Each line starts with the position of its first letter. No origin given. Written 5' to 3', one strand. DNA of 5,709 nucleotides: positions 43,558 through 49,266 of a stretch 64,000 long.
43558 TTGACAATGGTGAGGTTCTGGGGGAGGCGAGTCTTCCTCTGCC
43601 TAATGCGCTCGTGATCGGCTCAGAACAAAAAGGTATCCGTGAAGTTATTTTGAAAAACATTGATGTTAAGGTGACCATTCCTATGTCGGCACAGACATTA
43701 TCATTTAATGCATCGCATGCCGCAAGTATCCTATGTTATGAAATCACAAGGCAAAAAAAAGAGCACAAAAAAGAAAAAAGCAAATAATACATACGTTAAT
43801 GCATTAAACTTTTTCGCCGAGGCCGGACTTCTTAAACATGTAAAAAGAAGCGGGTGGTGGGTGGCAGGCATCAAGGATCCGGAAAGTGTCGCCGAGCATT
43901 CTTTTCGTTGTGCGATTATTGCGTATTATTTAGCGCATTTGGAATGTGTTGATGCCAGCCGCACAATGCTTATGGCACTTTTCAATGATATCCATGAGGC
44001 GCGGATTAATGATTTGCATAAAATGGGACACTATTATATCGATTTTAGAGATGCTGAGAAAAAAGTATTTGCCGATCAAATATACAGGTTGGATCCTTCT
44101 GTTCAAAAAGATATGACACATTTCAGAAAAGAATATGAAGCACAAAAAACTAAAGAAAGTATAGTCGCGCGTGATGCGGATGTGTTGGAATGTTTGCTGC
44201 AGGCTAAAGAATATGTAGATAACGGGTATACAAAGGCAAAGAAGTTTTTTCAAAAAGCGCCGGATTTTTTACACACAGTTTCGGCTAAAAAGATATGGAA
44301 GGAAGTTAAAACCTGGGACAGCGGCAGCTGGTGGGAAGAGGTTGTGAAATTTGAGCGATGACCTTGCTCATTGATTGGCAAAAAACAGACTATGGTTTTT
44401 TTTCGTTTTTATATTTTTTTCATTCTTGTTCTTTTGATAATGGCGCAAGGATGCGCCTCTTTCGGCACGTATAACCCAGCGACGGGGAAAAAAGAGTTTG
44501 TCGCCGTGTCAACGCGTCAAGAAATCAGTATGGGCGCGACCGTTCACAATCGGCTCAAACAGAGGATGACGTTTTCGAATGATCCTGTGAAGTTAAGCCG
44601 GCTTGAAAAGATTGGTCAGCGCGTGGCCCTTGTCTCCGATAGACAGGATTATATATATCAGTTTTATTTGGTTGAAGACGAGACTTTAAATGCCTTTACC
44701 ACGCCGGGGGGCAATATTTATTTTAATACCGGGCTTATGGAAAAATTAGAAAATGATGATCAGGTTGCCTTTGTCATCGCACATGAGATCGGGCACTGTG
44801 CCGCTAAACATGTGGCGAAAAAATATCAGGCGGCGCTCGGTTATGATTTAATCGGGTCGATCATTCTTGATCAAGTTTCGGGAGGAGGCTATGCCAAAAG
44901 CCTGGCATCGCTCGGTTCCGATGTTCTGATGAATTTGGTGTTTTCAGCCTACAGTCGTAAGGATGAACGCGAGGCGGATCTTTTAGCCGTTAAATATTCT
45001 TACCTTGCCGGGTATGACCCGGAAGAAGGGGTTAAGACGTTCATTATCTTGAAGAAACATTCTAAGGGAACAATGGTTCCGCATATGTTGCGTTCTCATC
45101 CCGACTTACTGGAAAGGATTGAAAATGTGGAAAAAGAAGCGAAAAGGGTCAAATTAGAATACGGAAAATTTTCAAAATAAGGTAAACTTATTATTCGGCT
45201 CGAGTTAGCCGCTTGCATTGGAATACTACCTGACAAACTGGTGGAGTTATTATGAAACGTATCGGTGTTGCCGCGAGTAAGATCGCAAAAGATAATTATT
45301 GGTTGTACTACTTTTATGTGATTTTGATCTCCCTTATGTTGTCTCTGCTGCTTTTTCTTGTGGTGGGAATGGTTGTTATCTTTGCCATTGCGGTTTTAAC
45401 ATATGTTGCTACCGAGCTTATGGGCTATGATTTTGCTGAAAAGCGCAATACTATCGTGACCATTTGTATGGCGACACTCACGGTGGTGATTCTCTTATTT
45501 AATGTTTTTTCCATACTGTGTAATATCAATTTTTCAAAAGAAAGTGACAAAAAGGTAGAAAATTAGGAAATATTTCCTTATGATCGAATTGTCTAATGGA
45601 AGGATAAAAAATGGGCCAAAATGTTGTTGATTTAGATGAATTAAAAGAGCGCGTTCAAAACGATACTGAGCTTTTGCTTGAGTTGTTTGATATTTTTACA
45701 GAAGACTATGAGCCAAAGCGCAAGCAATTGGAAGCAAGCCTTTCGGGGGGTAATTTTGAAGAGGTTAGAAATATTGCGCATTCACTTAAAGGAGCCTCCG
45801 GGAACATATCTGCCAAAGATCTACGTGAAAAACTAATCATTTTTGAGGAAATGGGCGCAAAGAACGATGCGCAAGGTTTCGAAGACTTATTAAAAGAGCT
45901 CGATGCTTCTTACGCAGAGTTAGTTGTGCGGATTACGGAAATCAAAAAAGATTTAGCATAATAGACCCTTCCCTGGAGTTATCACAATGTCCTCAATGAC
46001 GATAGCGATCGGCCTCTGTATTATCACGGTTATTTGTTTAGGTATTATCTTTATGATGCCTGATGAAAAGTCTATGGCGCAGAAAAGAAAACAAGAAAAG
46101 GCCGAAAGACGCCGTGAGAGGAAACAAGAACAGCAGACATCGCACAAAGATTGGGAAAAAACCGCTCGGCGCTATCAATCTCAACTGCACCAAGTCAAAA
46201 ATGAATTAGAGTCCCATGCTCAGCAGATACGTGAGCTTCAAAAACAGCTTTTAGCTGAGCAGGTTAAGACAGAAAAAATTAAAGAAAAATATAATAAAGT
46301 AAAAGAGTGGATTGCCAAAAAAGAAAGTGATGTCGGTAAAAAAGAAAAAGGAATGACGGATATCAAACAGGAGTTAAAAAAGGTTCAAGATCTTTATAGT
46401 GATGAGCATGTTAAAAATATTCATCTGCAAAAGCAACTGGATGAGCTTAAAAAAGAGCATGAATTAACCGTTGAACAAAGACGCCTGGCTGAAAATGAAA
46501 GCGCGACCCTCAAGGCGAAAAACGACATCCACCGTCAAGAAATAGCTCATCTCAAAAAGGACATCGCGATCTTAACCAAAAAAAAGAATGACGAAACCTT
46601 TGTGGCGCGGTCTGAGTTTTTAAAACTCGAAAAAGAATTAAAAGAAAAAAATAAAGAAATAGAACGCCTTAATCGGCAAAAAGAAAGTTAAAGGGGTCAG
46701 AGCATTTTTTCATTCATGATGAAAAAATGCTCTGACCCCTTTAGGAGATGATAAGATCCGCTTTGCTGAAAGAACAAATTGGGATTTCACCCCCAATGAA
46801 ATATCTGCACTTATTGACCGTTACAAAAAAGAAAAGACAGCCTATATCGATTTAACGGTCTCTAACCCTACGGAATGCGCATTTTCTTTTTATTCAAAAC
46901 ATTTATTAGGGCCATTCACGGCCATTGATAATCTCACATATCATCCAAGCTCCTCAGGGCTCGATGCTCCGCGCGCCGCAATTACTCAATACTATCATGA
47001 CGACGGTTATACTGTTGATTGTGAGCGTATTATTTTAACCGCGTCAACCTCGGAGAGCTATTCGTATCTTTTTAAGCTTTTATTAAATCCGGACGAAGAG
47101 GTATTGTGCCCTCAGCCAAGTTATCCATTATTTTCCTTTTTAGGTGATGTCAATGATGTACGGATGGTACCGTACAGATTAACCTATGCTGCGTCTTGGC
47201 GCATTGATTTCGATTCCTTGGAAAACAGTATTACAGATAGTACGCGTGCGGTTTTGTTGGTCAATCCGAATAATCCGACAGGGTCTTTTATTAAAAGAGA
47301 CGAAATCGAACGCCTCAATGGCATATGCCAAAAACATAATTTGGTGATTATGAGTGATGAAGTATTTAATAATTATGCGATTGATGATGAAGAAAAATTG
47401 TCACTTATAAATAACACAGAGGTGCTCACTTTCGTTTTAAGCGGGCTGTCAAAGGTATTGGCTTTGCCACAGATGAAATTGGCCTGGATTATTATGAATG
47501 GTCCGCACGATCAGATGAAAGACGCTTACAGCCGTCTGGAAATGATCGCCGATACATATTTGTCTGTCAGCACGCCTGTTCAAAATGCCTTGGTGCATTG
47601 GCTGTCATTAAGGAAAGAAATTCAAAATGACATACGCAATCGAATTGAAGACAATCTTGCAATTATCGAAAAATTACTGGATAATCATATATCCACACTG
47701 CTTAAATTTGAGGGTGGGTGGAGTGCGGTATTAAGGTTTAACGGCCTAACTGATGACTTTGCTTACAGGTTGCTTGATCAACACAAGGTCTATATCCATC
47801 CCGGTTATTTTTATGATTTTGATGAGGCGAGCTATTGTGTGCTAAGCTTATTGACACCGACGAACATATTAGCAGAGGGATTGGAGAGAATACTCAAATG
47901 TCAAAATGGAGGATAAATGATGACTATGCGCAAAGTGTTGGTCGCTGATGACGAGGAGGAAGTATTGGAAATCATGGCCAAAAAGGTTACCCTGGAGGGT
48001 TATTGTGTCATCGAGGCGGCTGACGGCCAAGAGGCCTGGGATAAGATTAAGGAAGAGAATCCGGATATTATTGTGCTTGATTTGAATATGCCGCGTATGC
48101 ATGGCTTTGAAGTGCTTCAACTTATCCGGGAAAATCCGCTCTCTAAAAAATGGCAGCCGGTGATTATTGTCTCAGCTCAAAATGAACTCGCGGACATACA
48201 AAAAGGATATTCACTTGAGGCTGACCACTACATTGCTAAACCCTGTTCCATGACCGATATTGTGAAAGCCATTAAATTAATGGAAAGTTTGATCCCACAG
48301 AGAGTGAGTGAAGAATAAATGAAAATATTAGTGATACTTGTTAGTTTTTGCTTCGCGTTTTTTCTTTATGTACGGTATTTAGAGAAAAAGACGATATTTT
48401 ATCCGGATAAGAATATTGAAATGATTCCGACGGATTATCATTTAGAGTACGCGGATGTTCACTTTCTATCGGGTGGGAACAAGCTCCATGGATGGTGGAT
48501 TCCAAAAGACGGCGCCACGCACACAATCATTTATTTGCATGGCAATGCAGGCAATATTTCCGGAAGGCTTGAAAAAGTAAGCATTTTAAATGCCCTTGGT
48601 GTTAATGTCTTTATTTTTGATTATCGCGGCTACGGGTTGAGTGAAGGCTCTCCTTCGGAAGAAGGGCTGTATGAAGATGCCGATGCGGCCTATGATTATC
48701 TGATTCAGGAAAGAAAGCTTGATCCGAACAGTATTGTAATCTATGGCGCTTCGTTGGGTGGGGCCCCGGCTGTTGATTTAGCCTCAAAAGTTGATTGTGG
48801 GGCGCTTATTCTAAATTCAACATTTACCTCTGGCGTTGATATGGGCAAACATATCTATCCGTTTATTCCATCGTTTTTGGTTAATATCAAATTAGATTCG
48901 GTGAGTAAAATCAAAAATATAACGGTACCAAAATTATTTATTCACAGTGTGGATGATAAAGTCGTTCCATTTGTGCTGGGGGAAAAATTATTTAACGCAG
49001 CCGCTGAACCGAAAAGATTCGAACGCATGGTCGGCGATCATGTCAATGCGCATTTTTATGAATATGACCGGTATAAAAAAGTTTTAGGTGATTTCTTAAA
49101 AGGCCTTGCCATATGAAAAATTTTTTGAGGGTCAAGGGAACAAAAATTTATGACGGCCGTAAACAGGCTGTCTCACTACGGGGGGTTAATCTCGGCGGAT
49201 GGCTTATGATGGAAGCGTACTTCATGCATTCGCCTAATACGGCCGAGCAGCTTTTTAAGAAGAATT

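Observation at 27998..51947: Dispersed family of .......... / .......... palindromic intergenic elements (three copies)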

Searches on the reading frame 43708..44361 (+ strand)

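Call 71: search_protein_families(library=pfam, proteins=[window:43708-44361:+], max_evalue=0.00001)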
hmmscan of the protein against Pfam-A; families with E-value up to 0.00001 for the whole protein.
window:43708-44361:+ (217 aa): 2 families
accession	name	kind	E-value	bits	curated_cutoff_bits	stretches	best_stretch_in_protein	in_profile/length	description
PF13023.12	HD_3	-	7.8e-27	94.6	22.5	1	40-183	2-148/165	HD domain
PF12917.13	YfbR-like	-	1.7e-10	41.3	25.9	1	34-184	1-159/182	5'-deoxynucleotidase YfbR-like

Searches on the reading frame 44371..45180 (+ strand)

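Call 71: search_protein_families(library=pfam, proteins=[window:44371-45180:+], max_evalue=0.00001)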
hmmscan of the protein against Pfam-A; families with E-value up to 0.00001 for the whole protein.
window:44371-45180:+ (269 aa): 1 family
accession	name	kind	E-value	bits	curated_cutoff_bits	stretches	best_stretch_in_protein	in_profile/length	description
PF01435.24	Peptidase_M48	-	2.7e-33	115.8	20.3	1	76-256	5-185/186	Peptidase family M48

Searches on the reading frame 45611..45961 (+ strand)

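Call 71: search_protein_families(library=pfam, proteins=[window:45611-45961:+], max_evalue=0.00001)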
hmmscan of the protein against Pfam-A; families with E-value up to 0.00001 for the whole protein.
window:45611-45961:+ (116 aa): 1 family
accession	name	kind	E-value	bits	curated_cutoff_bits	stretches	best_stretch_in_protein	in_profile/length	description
PF01627.28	Hpt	-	1.9e-10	41.2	24.6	1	24-103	1-80/84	Hpt domain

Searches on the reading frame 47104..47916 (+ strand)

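Call 71: search_protein_families(library=pfam, proteins=[window:47104-47916:+], max_evalue=0.00001)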
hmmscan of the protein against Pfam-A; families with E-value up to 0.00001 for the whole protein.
window:47104-47916:+ (270 aa): 1 family
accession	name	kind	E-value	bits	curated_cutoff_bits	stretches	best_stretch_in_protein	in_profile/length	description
PF00155.27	Aminotran_1_2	-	8.8e-30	104.5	19.7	1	3-238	97-337/361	Aminotransferase class I and II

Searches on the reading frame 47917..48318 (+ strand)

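Call 70: search_protein_families(library=pfam, proteins=[window:47917-48318:+], max_evalue=0.00001)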
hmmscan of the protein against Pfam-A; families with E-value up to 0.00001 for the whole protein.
window:47917-48318:+ (133 aa): 1 family
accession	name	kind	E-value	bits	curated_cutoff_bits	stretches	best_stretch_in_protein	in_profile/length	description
PF00072.30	Response_reg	-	1.9e-29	102.5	30.2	1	7-120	1-111/111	Response regulator receiver domain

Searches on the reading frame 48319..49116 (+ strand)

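Call 70: search_protein_families(library=pfam, proteins=[window:48319-49116:+], max_evalue=0.00001)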
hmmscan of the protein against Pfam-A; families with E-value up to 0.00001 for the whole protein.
window:48319-49116:+ (265 aa): 4 families
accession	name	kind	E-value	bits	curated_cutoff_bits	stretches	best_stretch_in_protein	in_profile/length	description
PF12146.15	Hydrolase_4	-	5.4e-13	49.2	27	1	68-171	5-112/239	Serine aminopeptidase, S33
PF00561.26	Abhydrolase_1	-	2.5e-10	40.9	25.8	1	69-176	2-105/245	alpha/beta hydrolase fold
PF12697.13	Abhydrolase_6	-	6.6e-08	33.9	26.3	1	71-170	2-95/217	Alpha/beta hydrolase family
PF00326.27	Peptidase_S9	-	9.9e-08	32.2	22.6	0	88-149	8-76/213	Prolyl oligopeptidase family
